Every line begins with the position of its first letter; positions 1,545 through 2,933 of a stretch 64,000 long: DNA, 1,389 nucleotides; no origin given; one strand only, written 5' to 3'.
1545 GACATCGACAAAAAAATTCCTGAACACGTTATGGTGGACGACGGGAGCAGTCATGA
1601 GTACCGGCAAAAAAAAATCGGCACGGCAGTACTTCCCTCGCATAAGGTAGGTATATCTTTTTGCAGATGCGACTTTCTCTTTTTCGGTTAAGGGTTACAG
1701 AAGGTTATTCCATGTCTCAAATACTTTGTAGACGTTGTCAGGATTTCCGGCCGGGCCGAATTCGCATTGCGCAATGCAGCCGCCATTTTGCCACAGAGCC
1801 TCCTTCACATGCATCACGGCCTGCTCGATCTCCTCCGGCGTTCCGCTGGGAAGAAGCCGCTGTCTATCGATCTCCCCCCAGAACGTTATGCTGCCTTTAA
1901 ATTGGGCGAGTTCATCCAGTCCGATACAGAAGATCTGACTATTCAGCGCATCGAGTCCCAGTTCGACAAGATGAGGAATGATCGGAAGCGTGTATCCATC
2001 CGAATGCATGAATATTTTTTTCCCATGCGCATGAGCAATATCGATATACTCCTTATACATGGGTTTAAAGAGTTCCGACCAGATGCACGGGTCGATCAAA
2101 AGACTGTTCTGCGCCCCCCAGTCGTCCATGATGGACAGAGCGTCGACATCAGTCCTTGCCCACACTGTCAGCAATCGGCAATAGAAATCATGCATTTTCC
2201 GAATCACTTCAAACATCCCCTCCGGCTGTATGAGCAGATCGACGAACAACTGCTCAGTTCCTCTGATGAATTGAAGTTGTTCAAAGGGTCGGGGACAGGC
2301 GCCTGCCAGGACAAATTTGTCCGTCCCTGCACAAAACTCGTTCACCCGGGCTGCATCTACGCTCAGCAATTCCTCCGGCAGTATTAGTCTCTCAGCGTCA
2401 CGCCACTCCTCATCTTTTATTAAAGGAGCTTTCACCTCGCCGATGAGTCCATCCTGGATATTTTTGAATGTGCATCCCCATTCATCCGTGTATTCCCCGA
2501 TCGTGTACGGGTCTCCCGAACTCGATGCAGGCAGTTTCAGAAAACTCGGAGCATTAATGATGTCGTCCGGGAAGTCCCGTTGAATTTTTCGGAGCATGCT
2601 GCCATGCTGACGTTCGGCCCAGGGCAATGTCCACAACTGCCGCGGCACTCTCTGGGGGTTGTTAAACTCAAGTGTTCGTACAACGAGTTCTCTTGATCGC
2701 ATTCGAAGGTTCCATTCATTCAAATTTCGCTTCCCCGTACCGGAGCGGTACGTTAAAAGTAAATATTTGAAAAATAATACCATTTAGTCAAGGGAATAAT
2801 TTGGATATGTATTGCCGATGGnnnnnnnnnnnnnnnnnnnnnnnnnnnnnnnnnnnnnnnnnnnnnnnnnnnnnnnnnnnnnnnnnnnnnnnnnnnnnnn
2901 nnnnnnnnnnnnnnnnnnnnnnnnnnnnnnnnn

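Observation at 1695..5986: Orphan larB-larC-larE nickel-pincer cofactor gene set with no LarA-family enzyme in the window, followed by an EF-hand protein and a URO-D-family protein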

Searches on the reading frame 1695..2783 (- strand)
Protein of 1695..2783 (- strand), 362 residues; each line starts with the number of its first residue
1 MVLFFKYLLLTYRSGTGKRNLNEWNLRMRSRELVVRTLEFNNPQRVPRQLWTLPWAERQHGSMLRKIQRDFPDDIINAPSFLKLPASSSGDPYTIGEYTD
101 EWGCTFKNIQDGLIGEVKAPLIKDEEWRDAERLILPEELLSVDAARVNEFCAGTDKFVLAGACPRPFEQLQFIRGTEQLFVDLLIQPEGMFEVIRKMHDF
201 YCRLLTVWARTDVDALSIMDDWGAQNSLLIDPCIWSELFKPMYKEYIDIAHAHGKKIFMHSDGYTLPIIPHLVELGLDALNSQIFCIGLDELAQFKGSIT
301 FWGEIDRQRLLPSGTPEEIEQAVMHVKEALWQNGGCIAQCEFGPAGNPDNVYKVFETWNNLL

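Call 3: search_protein_families(library=pfam, proteins=[window:1695-2783:-], max_evalue=0.01)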
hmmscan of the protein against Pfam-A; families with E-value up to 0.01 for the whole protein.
window:1695-2783:- (362 aa): 1 family
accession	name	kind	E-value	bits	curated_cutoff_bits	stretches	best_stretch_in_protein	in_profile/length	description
PF01208.23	URO-D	-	1.4e-12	47.7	23.9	1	155-357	135-342/346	Uroporphyrinogen decarboxylase (URO-D)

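Call 5: search_protein_families(library=ncbifam, proteins=[window:1695-2783:-], max_evalue=0.01)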
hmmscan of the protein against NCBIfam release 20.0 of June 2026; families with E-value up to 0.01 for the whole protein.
window:1695-2783:- (362 aa): 3 families
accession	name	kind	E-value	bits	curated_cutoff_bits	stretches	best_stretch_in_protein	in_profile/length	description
NF040654.1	MtaA_Meth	equivalog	3.7e-06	26.1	400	1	158-325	139-301/337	methylcobamide:CoM methyltransferase MtaA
TIGR01463.1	mtaA_cmuA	subfamily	8.9e-06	25.2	235.4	1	140-327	120-306/340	MtaA/CmuA family methyltransferase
NF004889.0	PRK06252.1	subfamily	1.7e-05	24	244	1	166-323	148-300/340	methylcobalamin:coenzyme M methyltransferase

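Call 11: find_homologous_proteins(query=window:1695-2702:-)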
Query window:1695-2702:- (335 aa): 4449 proteins with E <= 0.001 among 6576 candidates; the best 120 are listed.
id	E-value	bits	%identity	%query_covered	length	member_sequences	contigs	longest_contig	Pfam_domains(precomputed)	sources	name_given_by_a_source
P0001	3.7e-233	791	100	100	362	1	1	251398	PF01208.24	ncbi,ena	-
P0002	6.8e-187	639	79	100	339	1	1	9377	PF01208.24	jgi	jgi:hypothetical protein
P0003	2.0e-173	594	72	100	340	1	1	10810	PF01208.24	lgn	-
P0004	6.0e-167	573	75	93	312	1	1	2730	PF01208.24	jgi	-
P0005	1.5e-164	565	69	100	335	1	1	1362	PF01208.24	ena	-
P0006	3.3e-160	551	67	100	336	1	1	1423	PF01208.24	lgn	-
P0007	9.6e-159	546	66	100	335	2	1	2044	PF01208.24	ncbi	-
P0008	3.7e-158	544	65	100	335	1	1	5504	PF01208.24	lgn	-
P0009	6.3e-158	543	65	99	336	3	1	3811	PF01208.24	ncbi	-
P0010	1.6e-157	542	66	99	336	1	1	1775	PF01208.24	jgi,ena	-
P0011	3.3e-157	541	66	99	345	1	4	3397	PF01208.24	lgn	-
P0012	9.0e-157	540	66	99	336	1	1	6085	PF01208.24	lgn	-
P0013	9.8e-156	536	65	100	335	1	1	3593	PF01208.24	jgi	jgi:uroporphyrinogen decarboxylase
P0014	1.8e-155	535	65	100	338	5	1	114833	PF01208.24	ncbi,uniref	ncbi:uroporphyrinogen decarboxylase family protein [Clostridium sediminicola]|uniref:uroporphyrinoge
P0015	2.7e-155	535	66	100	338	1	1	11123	PF01208.24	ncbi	ncbi:MAG: uroporphyrinogen decarboxylase family protein [Saccharofermentanales bacterium]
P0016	3.5e-155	534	65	100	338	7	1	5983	PF01208.24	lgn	-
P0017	6.8e-155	534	64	100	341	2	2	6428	PF01208.24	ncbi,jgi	jgi:uroporphyrinogen decarboxylase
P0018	9.2e-155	533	64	99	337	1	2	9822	PF01208.24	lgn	-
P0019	1.7e-154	532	65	100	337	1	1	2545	PF01208.24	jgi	jgi:uroporphyrinogen decarboxylase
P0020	2.0e-154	532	65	100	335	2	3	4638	PF01208.24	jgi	jgi:uroporphyrinogen decarboxylase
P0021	2.2e-154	532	65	100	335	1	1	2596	PF01208.24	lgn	-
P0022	2.2e-154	532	66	100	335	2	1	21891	PF01208.24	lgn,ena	-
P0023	4.2e-154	531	65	99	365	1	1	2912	PF01208.24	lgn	-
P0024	9.0e-154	530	65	100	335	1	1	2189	PF01208.24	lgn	-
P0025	9.9e-154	530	66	99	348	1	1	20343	PF01208.24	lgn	-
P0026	2.9e-153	528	64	99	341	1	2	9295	PF01208.24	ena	-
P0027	5.4e-153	527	64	100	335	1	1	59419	PF01208.24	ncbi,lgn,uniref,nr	ncbi:hypothetical protein SH1V18_45860 [Vallitalea longa]|uniref:Uroporphyrinogen decarboxylase (URO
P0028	5.7e-153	527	65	100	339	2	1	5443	PF01208.24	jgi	jgi:hypothetical protein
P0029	6.0e-153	527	64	100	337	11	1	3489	PF01208.24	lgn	-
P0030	3.0e-152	525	63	99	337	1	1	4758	PF01208.24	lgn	-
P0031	3.1e-152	525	64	100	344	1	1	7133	PF01208.24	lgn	-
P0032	9.8e-152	523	63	100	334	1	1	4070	PF01208.24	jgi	jgi:uroporphyrinogen decarboxylase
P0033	1.0e-151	523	63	100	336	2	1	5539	PF01208.24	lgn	-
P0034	1.5e-151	523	64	100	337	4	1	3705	PF01208.24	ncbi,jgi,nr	ncbi:MAG TPA: methyltransferase [Thermotogaceae bacterium]|nr:methyltransferase [Thermotogaceae bact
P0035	3.5e-151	521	63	100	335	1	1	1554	PF01208.24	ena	-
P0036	4.2e-151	521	64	99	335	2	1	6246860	PF01208.24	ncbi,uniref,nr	ncbi:methyltransferase [Vallitalea pronyensis]|uniref:Methyltransferase n=1 Tax=Vallitalea pronyensi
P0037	1.2e-150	520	63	99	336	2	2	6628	PF01208.24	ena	-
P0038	1.6e-150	519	63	100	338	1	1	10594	PF01208.24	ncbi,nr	ncbi:MAG: methyltransferase [Clostridia bacterium]|nr:methyltransferase [Clostridia bacterium]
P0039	2.0e-150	519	62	100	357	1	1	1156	PF01208.24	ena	-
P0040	2.6e-150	518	62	99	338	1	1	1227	PF01208.24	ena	-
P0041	2.8e-150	518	63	100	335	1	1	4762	PF01208.24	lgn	-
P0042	3.8e-150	518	63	100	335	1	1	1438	PF01208.24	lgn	-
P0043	4.2e-150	518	64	100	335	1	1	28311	PF01208.24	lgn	-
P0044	1.1e-149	516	62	100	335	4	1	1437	PF01208.24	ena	-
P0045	2.0e-149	516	64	99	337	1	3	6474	PF01208.24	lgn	-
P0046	4.0e-149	515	62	99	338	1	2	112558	PF01208.24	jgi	jgi:uroporphyrinogen decarboxylase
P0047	4.3e-149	514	61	100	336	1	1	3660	PF01208.24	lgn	-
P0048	4.8e-149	514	62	99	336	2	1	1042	PF01208.24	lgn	-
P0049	6.5e-149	514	64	100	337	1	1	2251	PF01208.24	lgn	-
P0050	7.3e-149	514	63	100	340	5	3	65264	PF01208.24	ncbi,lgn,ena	-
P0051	1.0e-148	513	62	100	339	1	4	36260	PF01208.24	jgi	jgi:hypothetical protein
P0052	1.2e-148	513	63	100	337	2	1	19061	PF01208.24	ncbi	ncbi:MAG: uroporphyrinogen decarboxylase family protein [Saccharofermentanales bacterium]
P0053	1.4e-148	513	63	99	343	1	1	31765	PF01208.24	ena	-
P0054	1.5e-148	513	63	100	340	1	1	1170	PF01208.24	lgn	-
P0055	1.5e-148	513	63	99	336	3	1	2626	PF01208.24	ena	-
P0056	3.1e-148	512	61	100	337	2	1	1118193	PF01208.24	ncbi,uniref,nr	ncbi:uroporphyrinogen decarboxylase family protein [Vallitalea okinawensis]|uniref:uroporphyrinogen 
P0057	5.2e-148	511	63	100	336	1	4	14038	PF01208.24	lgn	-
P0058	5.3e-148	511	62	100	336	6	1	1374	PF01208.24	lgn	-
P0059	6.0e-148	511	64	99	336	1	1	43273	PF01208.24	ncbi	-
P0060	9.9e-148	510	63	100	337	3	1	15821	PF01208.24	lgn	-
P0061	1.1e-147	510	61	100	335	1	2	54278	PF01208.24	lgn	-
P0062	1.4e-147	509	63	99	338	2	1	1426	PF01208.24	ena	-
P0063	1.5e-147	509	62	99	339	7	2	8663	PF01208.24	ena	-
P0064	1.6e-147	509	62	100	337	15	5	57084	PF01208.24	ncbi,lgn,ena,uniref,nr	ncbi:methylcobalamin:coenzyme M methyltransferase [[Eubacterium] contortum]|uniref:Methylcobalamin:c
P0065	1.7e-147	509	62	99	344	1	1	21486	PF01208.24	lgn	-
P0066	1.7e-147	509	60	99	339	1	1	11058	PF01208.24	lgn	-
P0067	1.9e-147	509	62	99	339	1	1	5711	PF01208.24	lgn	-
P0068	1.9e-147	509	62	99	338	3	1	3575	PF01208.24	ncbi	-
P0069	2.6e-147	509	61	100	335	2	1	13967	PF01208.24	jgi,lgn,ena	-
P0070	2.6e-147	509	62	100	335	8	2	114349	PF01208.24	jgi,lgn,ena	-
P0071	2.7e-147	509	63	99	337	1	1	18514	PF01208.24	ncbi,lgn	-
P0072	4.5e-147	508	63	99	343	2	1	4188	PF01208.24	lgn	-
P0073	5.7e-147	507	64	100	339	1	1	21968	PF01208.24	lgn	-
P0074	5.9e-147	507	62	100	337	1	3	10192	PF01208.24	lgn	-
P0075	6.3e-147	507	63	99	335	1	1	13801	PF01208.24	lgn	-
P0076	6.8e-147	507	61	100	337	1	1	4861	PF01208.24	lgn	-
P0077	7.5e-147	507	64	99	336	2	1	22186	PF01208.24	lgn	-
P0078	7.7e-147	507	60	99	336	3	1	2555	PF01208.24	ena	-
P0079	1.0e-146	507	62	99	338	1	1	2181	PF01208.24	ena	-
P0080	1.0e-146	507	65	95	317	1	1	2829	PF01208.24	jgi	jgi:uroporphyrinogen-III decarboxylase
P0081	1.7e-146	506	62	100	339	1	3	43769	PF01208.24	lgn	-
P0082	2.0e-146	506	61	100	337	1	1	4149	PF01208.24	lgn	-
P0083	2.0e-146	506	62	100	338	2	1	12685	PF01208.24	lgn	-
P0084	2.8e-146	505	61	100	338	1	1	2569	PF01208.24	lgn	-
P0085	3.4e-146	505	62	100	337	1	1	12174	PF01208.24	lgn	-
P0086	3.7e-146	505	62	100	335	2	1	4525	PF01208.24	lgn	-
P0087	3.8e-146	505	62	99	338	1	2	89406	PF01208.24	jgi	jgi:hypothetical protein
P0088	3.8e-146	505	62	100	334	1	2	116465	PF01208.24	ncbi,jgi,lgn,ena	ncbi:MAG TPA: uroporphyrinogen decarboxylase family protein [Ruminiclostridium sp.]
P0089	4.2e-146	505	62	100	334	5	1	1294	PF01208.24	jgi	jgi:uroporphyrinogen decarboxylase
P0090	4.6e-146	504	63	99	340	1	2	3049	PF01208.24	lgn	-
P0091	5.0e-146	504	61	99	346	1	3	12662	PF01208.24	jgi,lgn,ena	-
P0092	6.2e-146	504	62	99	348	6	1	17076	PF01208.24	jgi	jgi:uroporphyrinogen decarboxylase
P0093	6.6e-146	504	64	100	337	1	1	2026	PF01208.24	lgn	-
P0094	6.9e-146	504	63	100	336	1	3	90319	PF01208.24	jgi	-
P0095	8.2e-146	504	62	100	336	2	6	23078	PF01208.24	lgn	-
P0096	8.3e-146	504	61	99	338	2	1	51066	PF01208.24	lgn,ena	-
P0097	8.6e-146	504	61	100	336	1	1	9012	PF01208.24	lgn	-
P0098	9.3e-146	503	62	99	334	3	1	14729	PF01208.24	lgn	-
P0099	1.1e-145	503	63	100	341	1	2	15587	PF01208.24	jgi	-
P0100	1.3e-145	503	62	100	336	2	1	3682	PF01208.24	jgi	-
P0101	1.9e-145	502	63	100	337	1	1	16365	PF01208.24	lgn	-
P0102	1.9e-145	502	64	100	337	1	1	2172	PF01208.24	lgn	-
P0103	2.2e-145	502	62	100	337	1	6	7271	PF01208.24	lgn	-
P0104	2.5e-145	502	61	99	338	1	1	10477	PF01208.24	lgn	-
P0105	2.9e-145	502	61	100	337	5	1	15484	PF01208.24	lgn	-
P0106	3.2e-145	502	63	100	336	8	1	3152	PF01208.24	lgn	-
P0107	3.5e-145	502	64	100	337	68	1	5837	PF01208.24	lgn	-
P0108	4.0e-145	501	59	100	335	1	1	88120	PF01208.24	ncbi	-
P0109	4.1e-145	501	63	100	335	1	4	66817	PF01208.24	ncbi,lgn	-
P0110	4.2e-145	501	61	100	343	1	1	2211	PF01208.24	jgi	jgi:uroporphyrinogen decarboxylase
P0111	4.6e-145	501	62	100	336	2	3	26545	PF01208.24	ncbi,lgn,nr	ncbi:MAG: uroporphyrinogen decarboxylase family protein [Eubacteriales bacterium]|nr:uroporphyrinoge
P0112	5.0e-145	501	62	100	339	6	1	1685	PF01208.24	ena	-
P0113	5.6e-145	501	61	99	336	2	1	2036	PF01208.24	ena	-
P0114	6.9e-145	501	62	100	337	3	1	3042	PF01208.24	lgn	-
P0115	7.2e-145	501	63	100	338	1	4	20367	PF01208.24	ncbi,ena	-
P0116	7.7e-145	500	62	100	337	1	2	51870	PF01208.24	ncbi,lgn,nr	ncbi:MAG: uroporphyrinogen decarboxylase family protein [Fusicatenibacter sp.]|nr:methyltransferase 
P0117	7.9e-145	500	63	100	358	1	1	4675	PF01208.24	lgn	-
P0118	9.7e-145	500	63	99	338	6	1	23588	PF01208.24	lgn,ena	-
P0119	9.8e-145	500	62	99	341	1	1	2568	PF01208.24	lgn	-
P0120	1.1e-144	500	61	99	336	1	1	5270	PF01208.24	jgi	jgi:hypothetical protein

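Call 12: find_encoding_contigs(protein=P0001, flank=10000, max_places=3)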
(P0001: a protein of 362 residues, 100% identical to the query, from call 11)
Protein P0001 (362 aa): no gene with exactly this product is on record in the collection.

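Call 13: find_encoding_contigs(protein=P0002, flank=10000, max_places=3)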
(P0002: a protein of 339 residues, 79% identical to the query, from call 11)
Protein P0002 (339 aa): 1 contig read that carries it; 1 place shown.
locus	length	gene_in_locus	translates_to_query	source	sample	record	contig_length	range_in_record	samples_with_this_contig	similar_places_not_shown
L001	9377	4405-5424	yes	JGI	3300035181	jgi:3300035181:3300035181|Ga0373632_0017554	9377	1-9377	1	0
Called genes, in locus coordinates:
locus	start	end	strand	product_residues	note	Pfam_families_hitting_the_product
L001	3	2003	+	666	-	?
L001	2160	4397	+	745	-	PF02449:Glyco_hydro_42 (weak)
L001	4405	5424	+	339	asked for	PF01208:URO-D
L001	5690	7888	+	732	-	PF08447:PAS_3, PF02518:HATPase_c, PF00072:Response_reg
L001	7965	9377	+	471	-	?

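Call 14: find_encoding_contigs(protein=P0003, flank=10000, max_places=3)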
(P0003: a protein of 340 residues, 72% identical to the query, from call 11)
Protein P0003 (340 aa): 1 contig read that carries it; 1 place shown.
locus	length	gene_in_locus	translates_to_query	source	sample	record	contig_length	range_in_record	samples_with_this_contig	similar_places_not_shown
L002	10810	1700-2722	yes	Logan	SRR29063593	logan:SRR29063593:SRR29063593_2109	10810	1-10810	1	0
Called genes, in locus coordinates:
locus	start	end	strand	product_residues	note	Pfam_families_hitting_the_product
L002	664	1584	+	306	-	PF02311:AraC_binding (weak), PF07883:Cupin_2 (weak), PF00165:HTH_AraC, PF12833:HTH_18, PF00165:HTH_AraC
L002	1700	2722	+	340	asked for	PF01208:URO-D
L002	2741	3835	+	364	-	PF01208:URO-D (weak)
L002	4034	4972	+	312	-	-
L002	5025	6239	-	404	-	PF01208:URO-D (weak)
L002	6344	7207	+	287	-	PF02311:AraC_binding, PF12833:HTH_18, PF00165:HTH_AraC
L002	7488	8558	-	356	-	-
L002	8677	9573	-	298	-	PF02311:AraC_binding, PF00165:HTH_AraC, PF12833:HTH_18, PF00165:HTH_AraC (weak)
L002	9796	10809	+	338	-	?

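Call 40: find_related_loci(query=window:1695-2702:-, collection=metagenome_contigs, flank=10000)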
Query window:1695-2702:- (335 aa) in metagenome_contigs; peptide patterns used: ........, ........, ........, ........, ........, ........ (x = any residue, [..] = any of these).
293 stretches matched a pattern; 218 encode a relative of the query (tblastn E <= 1e-3); the best 80 are kept; 80 distinct loci.
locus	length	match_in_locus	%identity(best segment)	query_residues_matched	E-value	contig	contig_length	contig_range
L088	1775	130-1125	66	1-332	2e-171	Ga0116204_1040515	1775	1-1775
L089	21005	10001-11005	64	1-335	9e-156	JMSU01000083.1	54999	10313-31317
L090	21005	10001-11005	64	1-335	2e-153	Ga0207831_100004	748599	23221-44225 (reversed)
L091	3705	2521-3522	64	1-334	2e-158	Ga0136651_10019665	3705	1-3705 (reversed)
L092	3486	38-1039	63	1-334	1e-158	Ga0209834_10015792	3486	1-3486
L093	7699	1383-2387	61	1-335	6e-149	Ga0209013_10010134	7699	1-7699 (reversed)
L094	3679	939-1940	62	3-334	7e-153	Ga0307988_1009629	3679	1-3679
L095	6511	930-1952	61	3-335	4e-147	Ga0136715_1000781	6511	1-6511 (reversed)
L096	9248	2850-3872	61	3-335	8e-147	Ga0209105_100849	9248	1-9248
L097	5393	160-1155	64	4-335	2e-147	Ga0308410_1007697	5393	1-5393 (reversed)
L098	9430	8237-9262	62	1-334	3e-146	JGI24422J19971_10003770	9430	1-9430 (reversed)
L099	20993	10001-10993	60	1-331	2e-145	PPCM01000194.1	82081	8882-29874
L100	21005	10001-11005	59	1-335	2e-145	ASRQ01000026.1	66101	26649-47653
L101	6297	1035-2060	62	1-334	8e-146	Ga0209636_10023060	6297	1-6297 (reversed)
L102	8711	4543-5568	60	1-334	2e-145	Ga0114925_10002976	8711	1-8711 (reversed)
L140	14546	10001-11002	58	1-335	6e-131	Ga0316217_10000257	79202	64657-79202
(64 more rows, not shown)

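Call 44: search_solved_structures(query=window:1695-2702:-, show_alignments=1, max_evalue=0.01)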
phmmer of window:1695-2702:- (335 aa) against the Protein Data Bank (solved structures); distinct sequences matched with E-value up to 0.01: 0.
